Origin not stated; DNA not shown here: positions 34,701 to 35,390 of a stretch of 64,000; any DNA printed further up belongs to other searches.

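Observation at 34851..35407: Translationally coupled AbrB-fold antitoxin-like gene and HEPN-like candidate toxin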

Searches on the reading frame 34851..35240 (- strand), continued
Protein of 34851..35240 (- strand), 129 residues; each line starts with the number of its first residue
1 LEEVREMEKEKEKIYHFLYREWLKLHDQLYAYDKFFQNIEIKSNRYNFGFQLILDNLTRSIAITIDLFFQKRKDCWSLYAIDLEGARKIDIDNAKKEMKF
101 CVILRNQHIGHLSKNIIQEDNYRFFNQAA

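Call 72: find_related_loci(query=A6, collection=genome_contigs, flank=3000)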
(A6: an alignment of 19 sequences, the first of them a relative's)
Query A6 (59 aa) in genome_contigs; peptide patterns used: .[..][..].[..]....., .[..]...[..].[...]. (x = any residue, [..] = any of these).
213 stretches matched a pattern; 195 encode a relative of the query (tblastn E <= 1e-3); the best 80 are kept; 80 distinct loci.
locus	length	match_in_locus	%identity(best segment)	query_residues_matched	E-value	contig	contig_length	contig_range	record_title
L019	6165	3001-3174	84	1-58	1e-27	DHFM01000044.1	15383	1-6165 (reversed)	MAG TPA_asm: Candidatus Moranbacteria bacterium UBA4824 UBA4824_contig_146654, whole genome shotgun sequence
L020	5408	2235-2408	78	1-58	4e-27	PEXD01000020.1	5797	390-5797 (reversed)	MAG: Candidatus Woesearchaeota archaeon CG07_land_8_20_14_0_80_44_23 CG07_land_8_20_14_0.80_scaffold_12189_c, whole geno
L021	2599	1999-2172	71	1-58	2e-21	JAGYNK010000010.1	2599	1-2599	MAG: Candidatus Moraniibacteriota bacterium isolate M55B143 k51_1367386_flag_0_multi_26.0000_len_2599, whole genome shot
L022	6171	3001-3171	71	1-58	7e-21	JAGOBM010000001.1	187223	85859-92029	MAG: Candidatus Moraniibacteriota bacterium isolate Go_LeineEff_bin_12 Go_LeineEff_6_length_187223_cov_13.801156, whole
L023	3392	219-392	69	1-59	8e-21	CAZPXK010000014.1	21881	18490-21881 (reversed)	MAG TPA_asm: uncultured Bdellovibrionales bacterium isolate SRP342105_co1_301 genome assembly, contig: NODE_3178_length_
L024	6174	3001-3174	64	1-59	3e-20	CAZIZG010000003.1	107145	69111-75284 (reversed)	MAG TPA_asm: uncultured Bdellovibrionales bacterium isolate SRP135725_co1_205 genome assembly, contig: NODE_91_length_10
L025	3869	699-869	67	1-58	3e-20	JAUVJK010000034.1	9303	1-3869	MAG: Candidatus Moraniibacteriota bacterium isolate CSMAG_452 CSMAG_452_k127_3076760_length_9303_cov_20.6181, whole geno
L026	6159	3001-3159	72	6-59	4e-20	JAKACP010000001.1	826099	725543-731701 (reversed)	MAG: bacterium isolate WH4.bin1 NODE_1_length_826099_cov_5.622461, whole genome shotgun sequence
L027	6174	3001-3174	66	1-59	6e-20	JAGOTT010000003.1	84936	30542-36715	MAG: Candidatus Moraniibacteriota bacterium isolate Gw_Eff_bin_440 Gw_Eff_356_length_84936_cov_5.759436, whole genome sh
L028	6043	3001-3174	64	1-59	8e-20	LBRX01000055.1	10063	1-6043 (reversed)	MAG: Candidatus Moranbacteria bacterium GW2011_GWE2_36_40 US16_C0055, whole genome shotgun sequence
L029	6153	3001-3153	71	8-59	1e-19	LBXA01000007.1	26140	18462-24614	MAG: Candidatus Moranbacteria bacterium GW2011_GWA2_39_41 UT50_C0007, whole genome shotgun sequence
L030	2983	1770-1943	64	1-59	2e-19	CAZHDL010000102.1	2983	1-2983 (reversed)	MAG TPA_asm: uncultured Bdellovibrionales bacterium isolate SRP219642_co10_72 genome assembly, contig: NODE_37417_length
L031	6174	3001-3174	69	1-59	2e-19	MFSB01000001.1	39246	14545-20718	MAG: Candidatus Moranbacteria bacterium RIFCSPLOWO2_12_FULL_48_12 rifcsplowo2_12_scaffold_10309, whole genome shotgun se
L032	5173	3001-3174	63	1-59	4e-19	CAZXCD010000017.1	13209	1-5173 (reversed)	MAG TPA_asm: uncultured Candidatus Saccharibacteria bacterium isolate SRP050083_co3_105 genome assembly, contig: NODE_39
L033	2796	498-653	72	7-59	3e-19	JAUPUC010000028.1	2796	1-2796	MAG: Patescibacteria group bacterium isolate erpe_2018_sw_6hr_WHONDRS-SW48-000087_B_bin.65 scaffold_476340, whole genome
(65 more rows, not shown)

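Call 76: search_protein_families(library=pfam, alignment_id=A7, max_evalue=0.00001)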
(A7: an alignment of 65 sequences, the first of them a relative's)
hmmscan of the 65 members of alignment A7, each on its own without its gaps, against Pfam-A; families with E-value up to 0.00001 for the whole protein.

A. member 1, L019:3301-5196:+ (632 aa): 2 families
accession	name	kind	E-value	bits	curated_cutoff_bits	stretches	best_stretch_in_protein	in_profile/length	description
PF01555.25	N6_N4_Mtase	-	5.9e-48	164.1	26.7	1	209-499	1-217/221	DNA methylase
PF12564.13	TypeIII_RM_meth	-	8.7e-23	80.8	25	1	38-92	1-55/56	Type III restriction/modification enzyme methylation subunit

B. families by the number of members that match (of 65 scanned): 55 families (the first 25 are shown)
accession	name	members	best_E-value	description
PF01555.25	N6_N4_Mtase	8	3e-60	DNA methylase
PF02384.22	N6_Mtase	5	1.3e-118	N-6 DNA Methylase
PF04002.20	RadC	5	7.5e-44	RadC-like JAB domain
PF20582.4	UPF0758_N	5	1.4e-24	UPF0758 N-terminal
PF12161.14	HsdM_N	4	2.1e-26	HsdM N-terminal domain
PF04851.21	ResIII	3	1.3e-16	Type III restriction enzyme, res subunit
PF20473.4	MmeI_Mtase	2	7.1e-92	MmeI, DNA-methyltransferase domain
PF02086.21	MethyltransfD12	2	6.7e-63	D12 class N6 adenine-specific DNA methyltransferase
PF20464.3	MmeI_N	2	7.7e-45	MmeI, N-terminal domain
PF07669.17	Eco57I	2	9.2e-43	Eco57I restriction-modification methylase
PF00271.37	Helicase_C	2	2.1e-18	Helicase conserved C-terminal domain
PF00176.29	SNF2-rel_dom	2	9.4e-13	SNF2-related domain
PF13091.12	PLDc_2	2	1.6e-07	PLD-like domain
PF06300.18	Tsp45I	1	4.2e-108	Tsp45I type II restriction enzyme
PF00162.24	PGK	1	1.2e-105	Phosphoglycerate kinase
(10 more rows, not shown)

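Call 86: fold_search(model_id=the predicted structure, library=viral)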
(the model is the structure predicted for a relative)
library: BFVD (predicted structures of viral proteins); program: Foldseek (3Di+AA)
matches with E <= 10: 187; with E <= 0.001: 0
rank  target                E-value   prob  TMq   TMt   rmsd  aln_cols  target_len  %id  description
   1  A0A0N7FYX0            1.1e-01  0.77  0.33  0.38   9.8       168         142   18  Uncharacterized protein [Acidianus bottle-shaped virus 2 strain ABV2]
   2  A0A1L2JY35            3.9e-01  0.63  0.39  0.41  12.7       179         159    9  Uncharacterized protein [Aeribacillus phage AP45]
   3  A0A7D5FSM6            8.2e-01  0.25  0.27  0.34   8.3       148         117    9  (no name in the UniProt tables at hand)
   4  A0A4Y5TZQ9            9.1e-01  0.10  0.20  0.22  19.2       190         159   11  (no name in the UniProt tables at hand)
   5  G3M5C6                9.5e-01  0.30  0.34  0.32   9.9       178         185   10  Uncharacterized protein [Mycobacterium phage Redi]
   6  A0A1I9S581            1.0e+00  0.51  0.45  0.08  17.9       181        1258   15  (no name in the UniProt tables at hand)
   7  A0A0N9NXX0            1.0e+00  0.47  0.37  0.34   8.3       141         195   15  Uncharacterized protein [Acidianus bottle-shaped virus 2 strain ABV2]
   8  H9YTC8                1.0e+00  0.14  0.25  0.20  12.9       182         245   10  (no name in the UniProt tables at hand)
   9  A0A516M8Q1            1.1e+00  0.15  0.30  0.07  15.1       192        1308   14  (no name in the UniProt tables at hand)
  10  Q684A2                1.1e+00  0.38  0.34  0.44   6.1       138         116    8  (no name in the UniProt tables at hand)
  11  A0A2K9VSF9            1.1e+00  0.09  0.19  0.21  16.7       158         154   12  Uncharacterized protein [Mythimna unipuncta nucleopolyhedrovirus]
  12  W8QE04                1.2e+00  0.15  0.31  0.29  16.2       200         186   10  Uncharacterized protein [Chloriridovirus anopheles1]
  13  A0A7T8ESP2            1.2e+00  0.47  0.40  0.10   6.9       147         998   10  (no name in the UniProt tables at hand)
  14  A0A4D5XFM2            1.2e+00  0.20  0.32  0.31   9.9       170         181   14  Uncharacterized protein [Pithovirus LCDPAC01]
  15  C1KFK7                1.3e+00  0.51  0.37  0.50   6.7       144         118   11  Uncharacterized protein [Lactobacillus phage Lb338-1]
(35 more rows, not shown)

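Call 96: find_encoding_contigs(protein=P0014, flank=2500, max_places=2)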
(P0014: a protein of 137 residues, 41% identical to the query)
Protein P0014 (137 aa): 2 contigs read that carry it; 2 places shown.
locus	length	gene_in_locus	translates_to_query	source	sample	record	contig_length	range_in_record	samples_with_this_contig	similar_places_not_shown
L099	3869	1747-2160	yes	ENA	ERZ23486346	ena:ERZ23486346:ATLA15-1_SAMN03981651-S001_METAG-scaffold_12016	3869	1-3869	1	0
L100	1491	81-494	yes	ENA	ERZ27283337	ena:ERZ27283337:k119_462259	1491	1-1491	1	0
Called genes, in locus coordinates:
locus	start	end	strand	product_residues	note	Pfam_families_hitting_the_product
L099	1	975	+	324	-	?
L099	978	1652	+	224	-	PF12686:DUF3800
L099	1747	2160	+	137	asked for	-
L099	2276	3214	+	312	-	-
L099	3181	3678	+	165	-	PF01420:Methylase_S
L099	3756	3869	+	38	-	?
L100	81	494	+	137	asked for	-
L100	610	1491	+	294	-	?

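Call 101: search_protein_families(library=padloc, alignment_id=A4, max_evalue=0.01)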
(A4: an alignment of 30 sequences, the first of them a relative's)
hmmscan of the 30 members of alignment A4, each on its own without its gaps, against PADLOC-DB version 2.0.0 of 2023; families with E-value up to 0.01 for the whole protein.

A. member 1, P0002 (172 aa): 0 families

B. families by the number of members that match (of 30 scanned): 6 families
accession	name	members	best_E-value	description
PDLC04792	PDC-S01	1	0.00012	-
PDLC04747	PDC-M63B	1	0.00044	-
PDLC01826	CARF2--CARF_HEPN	1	0.0017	-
PDLC02527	PglX|PglXI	1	0.0039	PglX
PDLC02659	DndC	1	0.0091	DndC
PDLC02660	DndC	1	0.0091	DndC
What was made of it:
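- PADLOC has no match for most members (call 101).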

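Call 102: predict_structure(alignment_id=A4)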
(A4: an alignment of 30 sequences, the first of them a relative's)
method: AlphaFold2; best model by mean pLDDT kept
length: 172 residues; sequences in the alignment: 30
mean_pLDDT: 94.1   pTM: 0.89
mean pLDDT of the five models: 94.1, 94.0, 93.7, 93.0, 92.5
residues with pLDDT >= 90: 149; 70-90: 22; 50-70: 1; < 50: 0
segments of 3 or more residues with pLDDT < 50: none
pLDDT, mean of each block of 10 residues (from residue 1): 95 98 98 92 94 97 96 96 98 95 80 79 97 98 95 95 97 93
secondary structure, 60 per line:
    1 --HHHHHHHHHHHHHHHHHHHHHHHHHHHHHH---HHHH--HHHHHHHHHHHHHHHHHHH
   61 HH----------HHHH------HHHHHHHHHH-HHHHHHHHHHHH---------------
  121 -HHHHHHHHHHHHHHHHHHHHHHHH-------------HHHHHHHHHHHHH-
elements in order: H3-32 H36-39 H42-62 H73-76 H83-92 H94-105 H122-145 H159-171
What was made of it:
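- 34708..34854 (-): 3' part of the HEPN gene (48 codons plus stop) in the -1 frame. It encodes helix 4 and the last helix of the domain. Helices 122-145 and 159-171 of the orthologue model (call 102).
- Helix 4 (residues 122-145) falls in the frameshifted part (call 102).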

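Call 104: fold_search(model_id=the predicted structure, library=pdb)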
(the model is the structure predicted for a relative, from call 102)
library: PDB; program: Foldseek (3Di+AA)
matches with E <= 10: 104; with E <= 0.001: 0
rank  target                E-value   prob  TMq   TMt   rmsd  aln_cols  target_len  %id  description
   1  6dg6_C                1.2e+00  0.16  0.19  0.28   8.9       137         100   12  Structure of a de novo designed Interleukin-2/Interleukin-15 mimetic (released 2019-01-16)
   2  9m08_C                1.5e+00  0.51  0.39  0.43  16.0       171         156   11  Structure of outer membrane lipoprotein QseG and histidine kinase QseE complex (released 2025-11-19)
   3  8otz_BQ               2.0e+00  0.13  0.27  0.14  22.9       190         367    9  48-nm repeat of the native axonemal doublet microtubule from bovine sperm (released 2023-11-22)
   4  8z7a_A                2.4e+00  0.12  0.30  0.25  14.8       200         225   13  Open Barrel Structure of Translin from Trichoderma virens (released 2025-04-23)
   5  6dg6_F                2.4e+00  0.11  0.20  0.30   8.7       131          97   14  Structure of a de novo designed Interleukin-2/Interleukin-15 mimetic (released 2019-01-16)
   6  5x87_A                2.4e+00  0.08  0.20  0.14  16.9       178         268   13  Crystal structure of a bacterial Bestrophin homolog from Klebsiella pneumoniae with a mutation L177T (released 2017-11-01)
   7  8to0_Aa               2.6e+00  0.08  0.25  0.16  25.2       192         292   13  48-nm repeating structure of doublets from mouse sperm flagella (released 2023-11-01)
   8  2l6g_MODEL_1_A        2.7e+00  0.08  0.23  0.24  10.7       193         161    5  FAT-LD2 Double labeled construct with free LD4 peptide (released 2012-05-30)
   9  6gy7_A                2.7e+00  0.06  0.22  0.13  47.8       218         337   16  Crystal structure of XaxB from Xenorhabdus nematophil (released 2018-07-25)
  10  4z9h_B                2.9e+00  0.10  0.28  0.30  15.2       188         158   10  Asp-Tar from E. coli (released 2016-07-20)
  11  3ogh_B                3.0e+00  0.10  0.27  0.30  17.5       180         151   12  Crystal structure of yciE protein from E. coli CFT073, a member of ferritine-like superfamily of diiron-containing fou (released 2010-09-15)
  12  4eah_A                3.0e+00  0.05  0.19  0.11  24.1       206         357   14  Crystal structure of the formin homology 2 domain of FMNL3 bound to actin (released 2012-12-12)
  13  7uj2_B                3.3e+00  0.30  0.43  0.47   8.8       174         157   15  OspC Type B (released 2023-04-05)
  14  8z7a_D                3.3e+00  0.08  0.28  0.22  16.0       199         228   12  Open Barrel Structure of Translin from Trichoderma virens (released 2025-04-23)
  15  8w6e_A                3.3e+00  0.08  0.26  0.28  15.7       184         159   16  De novo design of HBC599 binder (released 2024-11-27)
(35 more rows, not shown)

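Call 106: search_protein_families(library=pfam, proteins=[L006:3237-3953:+, L003:2460-2948:+, L011:591-1646:+, L005:40-330:+], max_evalue=0.01)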
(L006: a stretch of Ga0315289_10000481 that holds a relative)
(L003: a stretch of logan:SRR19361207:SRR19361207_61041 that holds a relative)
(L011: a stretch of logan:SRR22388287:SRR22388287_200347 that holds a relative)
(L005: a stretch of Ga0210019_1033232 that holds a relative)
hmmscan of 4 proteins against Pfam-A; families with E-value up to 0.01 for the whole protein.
L006:3237-3953:+ (239 aa): 1 family
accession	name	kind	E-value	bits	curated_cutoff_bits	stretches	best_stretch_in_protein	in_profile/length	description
PF09509.15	Hypoth_Ymh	-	9.6e-26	90.4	25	1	118-232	8-117/119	Protein of unknown function (Hypoth_ymh)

L003:2460-2948:+ (163 aa): 1 family
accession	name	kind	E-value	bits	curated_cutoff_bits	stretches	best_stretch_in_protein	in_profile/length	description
PF18798.6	LPD3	-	0.00031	21.3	27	1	12-129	7-112/114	Large polyvalent protein-associated domain 3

L011:591-1646:+ (352 aa): 0 families

L005:40-330:+ (97 aa): 1 family
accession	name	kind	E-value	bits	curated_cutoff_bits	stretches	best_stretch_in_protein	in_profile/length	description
PF07929.16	PRiA4_ORF3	-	9.5e-09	35.7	26.6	1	36-90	74-129/173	Plasmid pRiA4b ORF-3-like protein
